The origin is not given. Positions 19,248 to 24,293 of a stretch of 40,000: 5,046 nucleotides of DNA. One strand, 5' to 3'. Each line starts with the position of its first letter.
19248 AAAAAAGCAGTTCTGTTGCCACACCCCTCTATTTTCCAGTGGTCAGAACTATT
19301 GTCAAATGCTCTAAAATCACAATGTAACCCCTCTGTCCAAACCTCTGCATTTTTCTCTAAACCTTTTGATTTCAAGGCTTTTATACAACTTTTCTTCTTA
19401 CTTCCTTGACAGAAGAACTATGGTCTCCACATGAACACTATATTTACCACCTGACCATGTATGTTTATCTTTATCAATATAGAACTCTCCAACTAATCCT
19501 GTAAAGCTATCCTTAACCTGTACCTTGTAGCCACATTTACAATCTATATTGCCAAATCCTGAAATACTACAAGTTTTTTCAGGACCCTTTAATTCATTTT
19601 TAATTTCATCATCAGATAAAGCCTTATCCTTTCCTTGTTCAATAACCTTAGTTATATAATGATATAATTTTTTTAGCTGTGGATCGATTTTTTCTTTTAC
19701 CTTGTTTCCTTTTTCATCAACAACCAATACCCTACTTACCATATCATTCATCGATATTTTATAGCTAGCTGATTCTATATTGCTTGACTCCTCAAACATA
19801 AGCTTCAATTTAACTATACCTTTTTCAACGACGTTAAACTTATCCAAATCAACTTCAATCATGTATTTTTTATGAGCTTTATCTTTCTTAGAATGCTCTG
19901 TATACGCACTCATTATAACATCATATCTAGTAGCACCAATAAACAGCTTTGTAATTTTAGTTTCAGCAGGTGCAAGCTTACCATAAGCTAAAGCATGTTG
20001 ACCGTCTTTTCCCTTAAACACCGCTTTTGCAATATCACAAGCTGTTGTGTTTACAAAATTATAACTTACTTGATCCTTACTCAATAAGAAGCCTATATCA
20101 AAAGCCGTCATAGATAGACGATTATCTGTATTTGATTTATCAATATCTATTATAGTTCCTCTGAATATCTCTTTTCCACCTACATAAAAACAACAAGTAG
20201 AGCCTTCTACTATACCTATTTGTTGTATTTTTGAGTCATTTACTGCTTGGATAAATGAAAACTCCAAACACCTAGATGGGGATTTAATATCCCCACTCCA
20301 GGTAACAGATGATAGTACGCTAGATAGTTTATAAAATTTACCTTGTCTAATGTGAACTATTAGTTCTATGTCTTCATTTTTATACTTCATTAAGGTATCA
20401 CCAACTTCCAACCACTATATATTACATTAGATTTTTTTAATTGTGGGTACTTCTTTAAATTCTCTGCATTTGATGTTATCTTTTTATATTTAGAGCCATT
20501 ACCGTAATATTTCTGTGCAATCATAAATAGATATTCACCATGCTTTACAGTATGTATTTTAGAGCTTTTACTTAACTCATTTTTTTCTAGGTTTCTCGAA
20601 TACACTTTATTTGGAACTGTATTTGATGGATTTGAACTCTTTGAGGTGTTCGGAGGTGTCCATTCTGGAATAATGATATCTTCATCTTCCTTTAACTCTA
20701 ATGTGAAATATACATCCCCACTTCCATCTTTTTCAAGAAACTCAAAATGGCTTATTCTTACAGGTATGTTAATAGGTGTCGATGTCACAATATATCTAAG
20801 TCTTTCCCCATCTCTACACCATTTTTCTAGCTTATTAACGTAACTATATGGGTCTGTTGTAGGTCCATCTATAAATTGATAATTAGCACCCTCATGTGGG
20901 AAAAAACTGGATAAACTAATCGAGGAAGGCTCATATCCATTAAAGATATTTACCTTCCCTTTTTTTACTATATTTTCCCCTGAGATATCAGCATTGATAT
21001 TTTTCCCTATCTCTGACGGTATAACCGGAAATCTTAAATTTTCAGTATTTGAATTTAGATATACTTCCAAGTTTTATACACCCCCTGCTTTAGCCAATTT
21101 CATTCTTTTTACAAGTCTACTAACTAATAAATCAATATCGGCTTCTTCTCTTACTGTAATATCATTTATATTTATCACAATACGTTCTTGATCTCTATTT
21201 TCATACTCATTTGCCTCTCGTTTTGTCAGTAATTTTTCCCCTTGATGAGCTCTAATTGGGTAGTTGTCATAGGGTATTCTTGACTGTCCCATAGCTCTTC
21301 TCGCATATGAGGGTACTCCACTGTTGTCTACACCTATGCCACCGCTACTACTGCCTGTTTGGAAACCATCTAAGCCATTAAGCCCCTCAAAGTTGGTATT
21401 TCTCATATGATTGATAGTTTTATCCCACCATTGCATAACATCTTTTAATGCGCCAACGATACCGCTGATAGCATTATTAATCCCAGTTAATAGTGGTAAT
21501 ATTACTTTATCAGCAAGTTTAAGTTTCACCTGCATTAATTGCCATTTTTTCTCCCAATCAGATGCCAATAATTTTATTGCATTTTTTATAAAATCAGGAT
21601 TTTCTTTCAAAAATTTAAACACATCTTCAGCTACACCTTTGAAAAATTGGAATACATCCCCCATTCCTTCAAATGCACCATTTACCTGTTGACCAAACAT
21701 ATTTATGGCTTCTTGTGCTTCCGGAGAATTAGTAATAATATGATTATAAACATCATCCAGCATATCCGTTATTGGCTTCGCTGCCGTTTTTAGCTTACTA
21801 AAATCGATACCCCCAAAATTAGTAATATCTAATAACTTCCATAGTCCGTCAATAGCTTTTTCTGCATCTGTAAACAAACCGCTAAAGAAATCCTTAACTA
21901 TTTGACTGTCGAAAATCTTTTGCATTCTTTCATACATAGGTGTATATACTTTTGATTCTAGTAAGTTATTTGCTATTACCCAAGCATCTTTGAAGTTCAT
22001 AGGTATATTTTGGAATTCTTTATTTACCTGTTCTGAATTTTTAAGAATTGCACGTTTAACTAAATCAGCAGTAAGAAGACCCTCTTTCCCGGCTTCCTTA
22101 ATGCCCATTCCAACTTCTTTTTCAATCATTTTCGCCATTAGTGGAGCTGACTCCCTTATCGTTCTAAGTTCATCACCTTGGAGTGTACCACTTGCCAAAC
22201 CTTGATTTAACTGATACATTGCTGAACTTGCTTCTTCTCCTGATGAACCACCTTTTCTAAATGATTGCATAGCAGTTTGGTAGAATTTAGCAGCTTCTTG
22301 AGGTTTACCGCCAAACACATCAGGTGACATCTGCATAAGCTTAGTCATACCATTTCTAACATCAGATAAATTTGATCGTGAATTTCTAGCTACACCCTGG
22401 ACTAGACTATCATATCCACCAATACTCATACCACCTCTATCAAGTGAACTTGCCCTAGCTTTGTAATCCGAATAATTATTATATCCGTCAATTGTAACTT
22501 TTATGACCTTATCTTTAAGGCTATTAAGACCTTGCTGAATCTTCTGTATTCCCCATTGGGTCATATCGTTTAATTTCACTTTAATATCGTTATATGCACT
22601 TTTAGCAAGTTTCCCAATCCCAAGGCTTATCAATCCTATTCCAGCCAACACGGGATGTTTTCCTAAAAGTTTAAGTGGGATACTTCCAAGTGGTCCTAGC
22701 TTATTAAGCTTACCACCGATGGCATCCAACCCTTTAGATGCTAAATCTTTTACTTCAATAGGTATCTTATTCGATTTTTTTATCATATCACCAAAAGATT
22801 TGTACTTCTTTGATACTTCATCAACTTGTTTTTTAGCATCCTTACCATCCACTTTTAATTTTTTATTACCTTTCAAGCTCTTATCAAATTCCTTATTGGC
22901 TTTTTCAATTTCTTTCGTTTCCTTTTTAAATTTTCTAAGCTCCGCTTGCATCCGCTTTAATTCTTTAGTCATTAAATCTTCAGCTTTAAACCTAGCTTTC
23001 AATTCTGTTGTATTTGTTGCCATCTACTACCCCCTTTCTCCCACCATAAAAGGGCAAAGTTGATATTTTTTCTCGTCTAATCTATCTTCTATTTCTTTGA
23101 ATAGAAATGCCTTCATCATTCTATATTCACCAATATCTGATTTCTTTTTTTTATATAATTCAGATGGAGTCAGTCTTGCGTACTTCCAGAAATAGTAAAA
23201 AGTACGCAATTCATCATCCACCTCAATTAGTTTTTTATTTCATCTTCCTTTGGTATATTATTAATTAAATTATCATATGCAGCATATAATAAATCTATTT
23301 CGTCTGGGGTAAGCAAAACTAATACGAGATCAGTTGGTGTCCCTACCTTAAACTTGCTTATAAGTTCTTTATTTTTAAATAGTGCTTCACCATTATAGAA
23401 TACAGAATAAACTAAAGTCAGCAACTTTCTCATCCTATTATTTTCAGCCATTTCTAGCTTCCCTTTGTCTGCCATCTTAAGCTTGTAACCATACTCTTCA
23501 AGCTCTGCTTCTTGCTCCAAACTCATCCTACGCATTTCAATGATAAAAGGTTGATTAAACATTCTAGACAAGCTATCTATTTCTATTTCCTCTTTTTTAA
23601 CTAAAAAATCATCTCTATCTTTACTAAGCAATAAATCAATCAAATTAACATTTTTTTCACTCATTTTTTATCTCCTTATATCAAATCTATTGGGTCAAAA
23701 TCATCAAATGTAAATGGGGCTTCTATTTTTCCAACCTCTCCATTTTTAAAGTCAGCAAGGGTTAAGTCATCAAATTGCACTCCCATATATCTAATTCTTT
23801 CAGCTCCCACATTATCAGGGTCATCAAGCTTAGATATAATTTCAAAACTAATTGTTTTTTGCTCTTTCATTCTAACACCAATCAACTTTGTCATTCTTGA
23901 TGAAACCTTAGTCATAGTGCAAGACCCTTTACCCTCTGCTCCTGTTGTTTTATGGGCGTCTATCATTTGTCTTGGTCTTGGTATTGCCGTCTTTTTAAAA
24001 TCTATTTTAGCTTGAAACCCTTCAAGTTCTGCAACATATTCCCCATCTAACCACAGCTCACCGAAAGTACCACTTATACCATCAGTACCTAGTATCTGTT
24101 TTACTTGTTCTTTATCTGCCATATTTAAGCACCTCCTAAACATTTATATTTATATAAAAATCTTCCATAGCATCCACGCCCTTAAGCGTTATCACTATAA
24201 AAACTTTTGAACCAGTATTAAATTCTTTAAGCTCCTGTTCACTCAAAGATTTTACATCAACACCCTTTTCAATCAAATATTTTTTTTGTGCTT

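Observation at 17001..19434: Two 258-bp direct repeats, each upstream of a serine recombinase gene, bracket a 2-gene cassette and duplicate the last 11 codons of a tail gene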

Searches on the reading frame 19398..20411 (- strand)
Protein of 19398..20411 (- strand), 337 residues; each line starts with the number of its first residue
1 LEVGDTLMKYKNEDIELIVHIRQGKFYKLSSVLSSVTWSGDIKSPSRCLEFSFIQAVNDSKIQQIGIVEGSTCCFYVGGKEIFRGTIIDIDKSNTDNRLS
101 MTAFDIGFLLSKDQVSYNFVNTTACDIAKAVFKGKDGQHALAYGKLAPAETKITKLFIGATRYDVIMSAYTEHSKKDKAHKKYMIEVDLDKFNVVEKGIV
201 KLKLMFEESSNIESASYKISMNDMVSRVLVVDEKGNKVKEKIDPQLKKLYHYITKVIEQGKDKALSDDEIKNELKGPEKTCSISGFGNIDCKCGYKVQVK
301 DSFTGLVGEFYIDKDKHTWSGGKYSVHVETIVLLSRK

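Call 7: search_protein_families(library=pfam, proteins=[window:19398-20411:-], max_evalue=0.01)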
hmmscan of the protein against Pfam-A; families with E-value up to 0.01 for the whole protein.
window:19398-20411:- (337 aa): 1 family
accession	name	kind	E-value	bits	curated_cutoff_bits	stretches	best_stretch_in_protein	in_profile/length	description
PF24032.1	YQBQ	-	8.8e-40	137.4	27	1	36-329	1-292/294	YQBQ-like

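Call 8: search_protein_families(library=phrogs, proteins=[window:19398-20411:-], max_evalue=0.001)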
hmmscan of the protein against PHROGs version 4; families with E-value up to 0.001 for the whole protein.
window:19398-20411:- (337 aa): 1 family
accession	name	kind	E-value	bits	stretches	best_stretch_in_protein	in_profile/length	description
phrog_400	-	tail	8e-97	326.7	1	10-329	14-334/654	tail protein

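Call 40: find_homologous_proteins(query=window:19398-20390:-, max_evalue=1e-30)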
Query window:19398-20390:- (330 aa): 45 proteins with E <= 1e-30 among 1694 candidates.
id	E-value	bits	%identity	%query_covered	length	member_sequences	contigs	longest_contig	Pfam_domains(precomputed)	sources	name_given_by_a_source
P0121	1.4e-85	306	50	96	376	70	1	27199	PF24032.2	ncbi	ncbi:TPA: XkdQ/YqbQ family protein, partial [Clostridioides difficile]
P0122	3.0e-85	305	49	96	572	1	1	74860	PF24032.2,PF00877.26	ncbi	ncbi:XkdQ/YqbQ family protein [Clostridioides difficile]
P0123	3.4e-85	304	49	96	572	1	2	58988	PF24032.2,PF00877.26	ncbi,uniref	ncbi:C40 family peptidase [Clostridioides difficile]|uniref:C40 family peptidase n=1 Tax=Clostridioi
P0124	3.7e-85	304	49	96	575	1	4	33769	PF24032.2,PF00877.26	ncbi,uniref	ncbi:C40 family peptidase [Clostridioides difficile]|uniref:C40 family peptidase n=3 Tax=Clostridioi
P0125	1.3e-84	302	49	96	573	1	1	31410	PF24032.2,PF00877.26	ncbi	ncbi:C40 family peptidase [Clostridioides difficile]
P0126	3.3e-84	301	49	96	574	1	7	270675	PF24032.2,PF00877.26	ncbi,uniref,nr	ncbi:TPA: NlpC/P60 family protein [Clostridioides difficile]|uniref:C40 family peptidase n=6 Tax=Clo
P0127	5.4e-84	300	49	96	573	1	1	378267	PF24032.2,PF00877.26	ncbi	ncbi:C40 family peptidase [Clostridioides difficile]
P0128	5.5e-84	300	48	96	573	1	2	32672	PF24032.2,PF00877.26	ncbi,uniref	ncbi:XkdQ/YqbQ family protein [Clostridioides difficile]|uniref:C40 family peptidase n=2 Tax=Clostri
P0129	7.5e-84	300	49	96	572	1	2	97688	PF24032.2,PF00877.26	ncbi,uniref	ncbi:TPA: XkdQ/YqbQ family protein [Clostridioides difficile]|uniref:C40 family peptidase n=1 Tax=Cl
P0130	1.1e-83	299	48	96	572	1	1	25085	PF24032.2,PF00877.26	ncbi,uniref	ncbi:XkdQ/YqbQ family protein [Clostridioides difficile]|uniref:C40 family peptidase n=2 Tax=Clostri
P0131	2.8e-83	298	49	96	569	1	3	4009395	PF24032.2,PF00877.26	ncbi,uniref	ncbi:XkdQ/YqbQ family protein [Clostridioides difficile]|uniref:C40 family peptidase n=2 Tax=Clostri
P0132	3.7e-83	298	48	96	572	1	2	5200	PF24032.2,PF00877.26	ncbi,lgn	ncbi:TPA: NlpC/P60 family protein [Clostridioides difficile]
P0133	4.5e-83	297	49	96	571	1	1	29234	PF24032.2,PF00877.26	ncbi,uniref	ncbi:C40 family peptidase [Clostridioides difficile]|uniref:C40 family peptidase n=1 Tax=Clostridioi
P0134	5.0e-83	297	48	96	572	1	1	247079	PF24032.2,PF00877.26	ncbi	ncbi:C40 family peptidase [Clostridioides difficile]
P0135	2.1e-82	295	48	96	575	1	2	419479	PF24032.2,PF00877.26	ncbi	ncbi:XkdQ/YqbQ family protein [Clostridioides difficile]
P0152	5.0e-77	278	50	89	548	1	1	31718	PF24032.2,PF00877.26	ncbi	ncbi:TPA: NlpC/P60 family protein [Clostridioides difficile]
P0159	5.7e-75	271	49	88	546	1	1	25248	PF24032.2,PF00877.26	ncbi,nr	ncbi:NlpC/P60 family protein, partial [Clostridioides difficile]|nr:NlpC/P60 family protein [Clostri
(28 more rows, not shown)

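Call 93: search_protein_families(library=ncbifam, proteins=[window:19398-20390:-], max_evalue=0.001)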
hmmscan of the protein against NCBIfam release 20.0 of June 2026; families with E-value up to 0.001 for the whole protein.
window:19398-20390:- (330 aa): 0 families

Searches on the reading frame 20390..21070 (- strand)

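Call 7: search_protein_families(library=pfam, proteins=[window:20390-21070:-], max_evalue=0.01)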
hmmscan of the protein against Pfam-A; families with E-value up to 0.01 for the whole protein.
window:20390-21070:- (226 aa): 1 family
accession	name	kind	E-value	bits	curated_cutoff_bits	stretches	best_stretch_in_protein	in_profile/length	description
PF01476.26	LysM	-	0.00012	22.4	20.9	1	173-226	1-43/43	LysM domain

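Call 8: search_protein_families(library=phrogs, proteins=[window:20390-21070:-], max_evalue=0.001)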
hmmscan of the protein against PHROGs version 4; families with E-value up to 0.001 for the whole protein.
window:20390-21070:- (226 aa): 5 families
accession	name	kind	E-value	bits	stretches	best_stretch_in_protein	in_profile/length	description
phrog_380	-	lysis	6.7e-53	180.7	1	1-226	22-235/309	endolysin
phrog_5184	-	unknown function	7.7e-31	107.8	1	1-130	2-130/140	-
phrog_23201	-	unknown function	2.8e-15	57.4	1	5-128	8-128/224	-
phrog_21966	-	unknown function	7.9e-11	43.2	1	109-226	48-145/146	-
phrog_14367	-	unknown function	2e-05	23.7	1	163-225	22-84/869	-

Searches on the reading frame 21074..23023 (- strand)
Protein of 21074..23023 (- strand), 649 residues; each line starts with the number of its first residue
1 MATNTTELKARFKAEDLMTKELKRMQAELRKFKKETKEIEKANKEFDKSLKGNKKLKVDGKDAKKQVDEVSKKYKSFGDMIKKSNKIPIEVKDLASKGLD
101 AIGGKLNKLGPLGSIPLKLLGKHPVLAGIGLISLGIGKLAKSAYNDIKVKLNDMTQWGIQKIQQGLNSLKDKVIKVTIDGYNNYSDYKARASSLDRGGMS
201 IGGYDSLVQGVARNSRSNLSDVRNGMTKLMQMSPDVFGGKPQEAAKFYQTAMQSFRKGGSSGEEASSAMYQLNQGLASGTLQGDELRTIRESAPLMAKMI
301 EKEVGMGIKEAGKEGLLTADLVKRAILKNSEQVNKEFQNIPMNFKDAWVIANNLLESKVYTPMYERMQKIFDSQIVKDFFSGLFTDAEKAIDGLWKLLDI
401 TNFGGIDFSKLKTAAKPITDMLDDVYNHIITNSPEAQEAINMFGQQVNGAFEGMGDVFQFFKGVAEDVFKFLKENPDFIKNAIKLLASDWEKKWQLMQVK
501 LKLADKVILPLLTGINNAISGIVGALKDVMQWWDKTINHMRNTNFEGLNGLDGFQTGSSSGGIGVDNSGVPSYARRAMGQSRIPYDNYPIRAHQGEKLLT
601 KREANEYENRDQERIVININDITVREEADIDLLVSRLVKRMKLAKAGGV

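Call 7: search_protein_families(library=pfam, proteins=[window:21074-23023:-], max_evalue=0.01)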
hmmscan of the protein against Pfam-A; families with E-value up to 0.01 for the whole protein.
window:21074-23023:- (649 aa): 1 family
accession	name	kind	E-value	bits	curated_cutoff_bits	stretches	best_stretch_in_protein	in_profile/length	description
PF20155.4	TMP_3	-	2.8e-28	99.4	41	1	208-353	34-181/192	Tape measure protein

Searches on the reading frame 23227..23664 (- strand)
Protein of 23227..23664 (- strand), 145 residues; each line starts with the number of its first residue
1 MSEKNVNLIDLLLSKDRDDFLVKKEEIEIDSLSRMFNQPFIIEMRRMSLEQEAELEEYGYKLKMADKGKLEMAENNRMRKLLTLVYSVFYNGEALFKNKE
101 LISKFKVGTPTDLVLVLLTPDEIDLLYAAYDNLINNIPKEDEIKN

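Call 9: search_protein_families(library=phrogs, proteins=[window:23227-23664:-], max_evalue=0.001)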
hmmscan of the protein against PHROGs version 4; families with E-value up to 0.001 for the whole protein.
window:23227-23664:- (145 aa): 2 families
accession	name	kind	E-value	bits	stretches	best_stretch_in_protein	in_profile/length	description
phrog_389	-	tail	3.6e-11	44.2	1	2-145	9-151/151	tail protein XkdN-like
phrog_4976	-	tail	0.00047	21.4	1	54-125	30-104/129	tail assembly chaperone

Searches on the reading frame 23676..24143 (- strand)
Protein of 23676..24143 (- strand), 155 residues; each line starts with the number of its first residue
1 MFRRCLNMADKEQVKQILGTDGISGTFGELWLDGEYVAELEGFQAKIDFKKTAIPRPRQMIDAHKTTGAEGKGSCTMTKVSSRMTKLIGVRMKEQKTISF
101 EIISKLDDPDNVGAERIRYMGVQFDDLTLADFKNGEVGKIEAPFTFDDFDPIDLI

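Call 9: search_protein_families(library=phrogs, proteins=[window:23676-24143:-], max_evalue=0.001)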
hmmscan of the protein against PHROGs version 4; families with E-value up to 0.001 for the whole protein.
window:23676-24143:- (155 aa): 1 family
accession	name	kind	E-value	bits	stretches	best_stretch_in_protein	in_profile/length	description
phrog_365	-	tail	9.5e-46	156.4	1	16-155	4-143/146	tail protein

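Call 43: find_encoding_contigs(protein=window:23676-24143:-, flank=10000, max_places=8)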
Protein window:23676-24143:- (155 aa): no gene with exactly this product is on record in the collection.
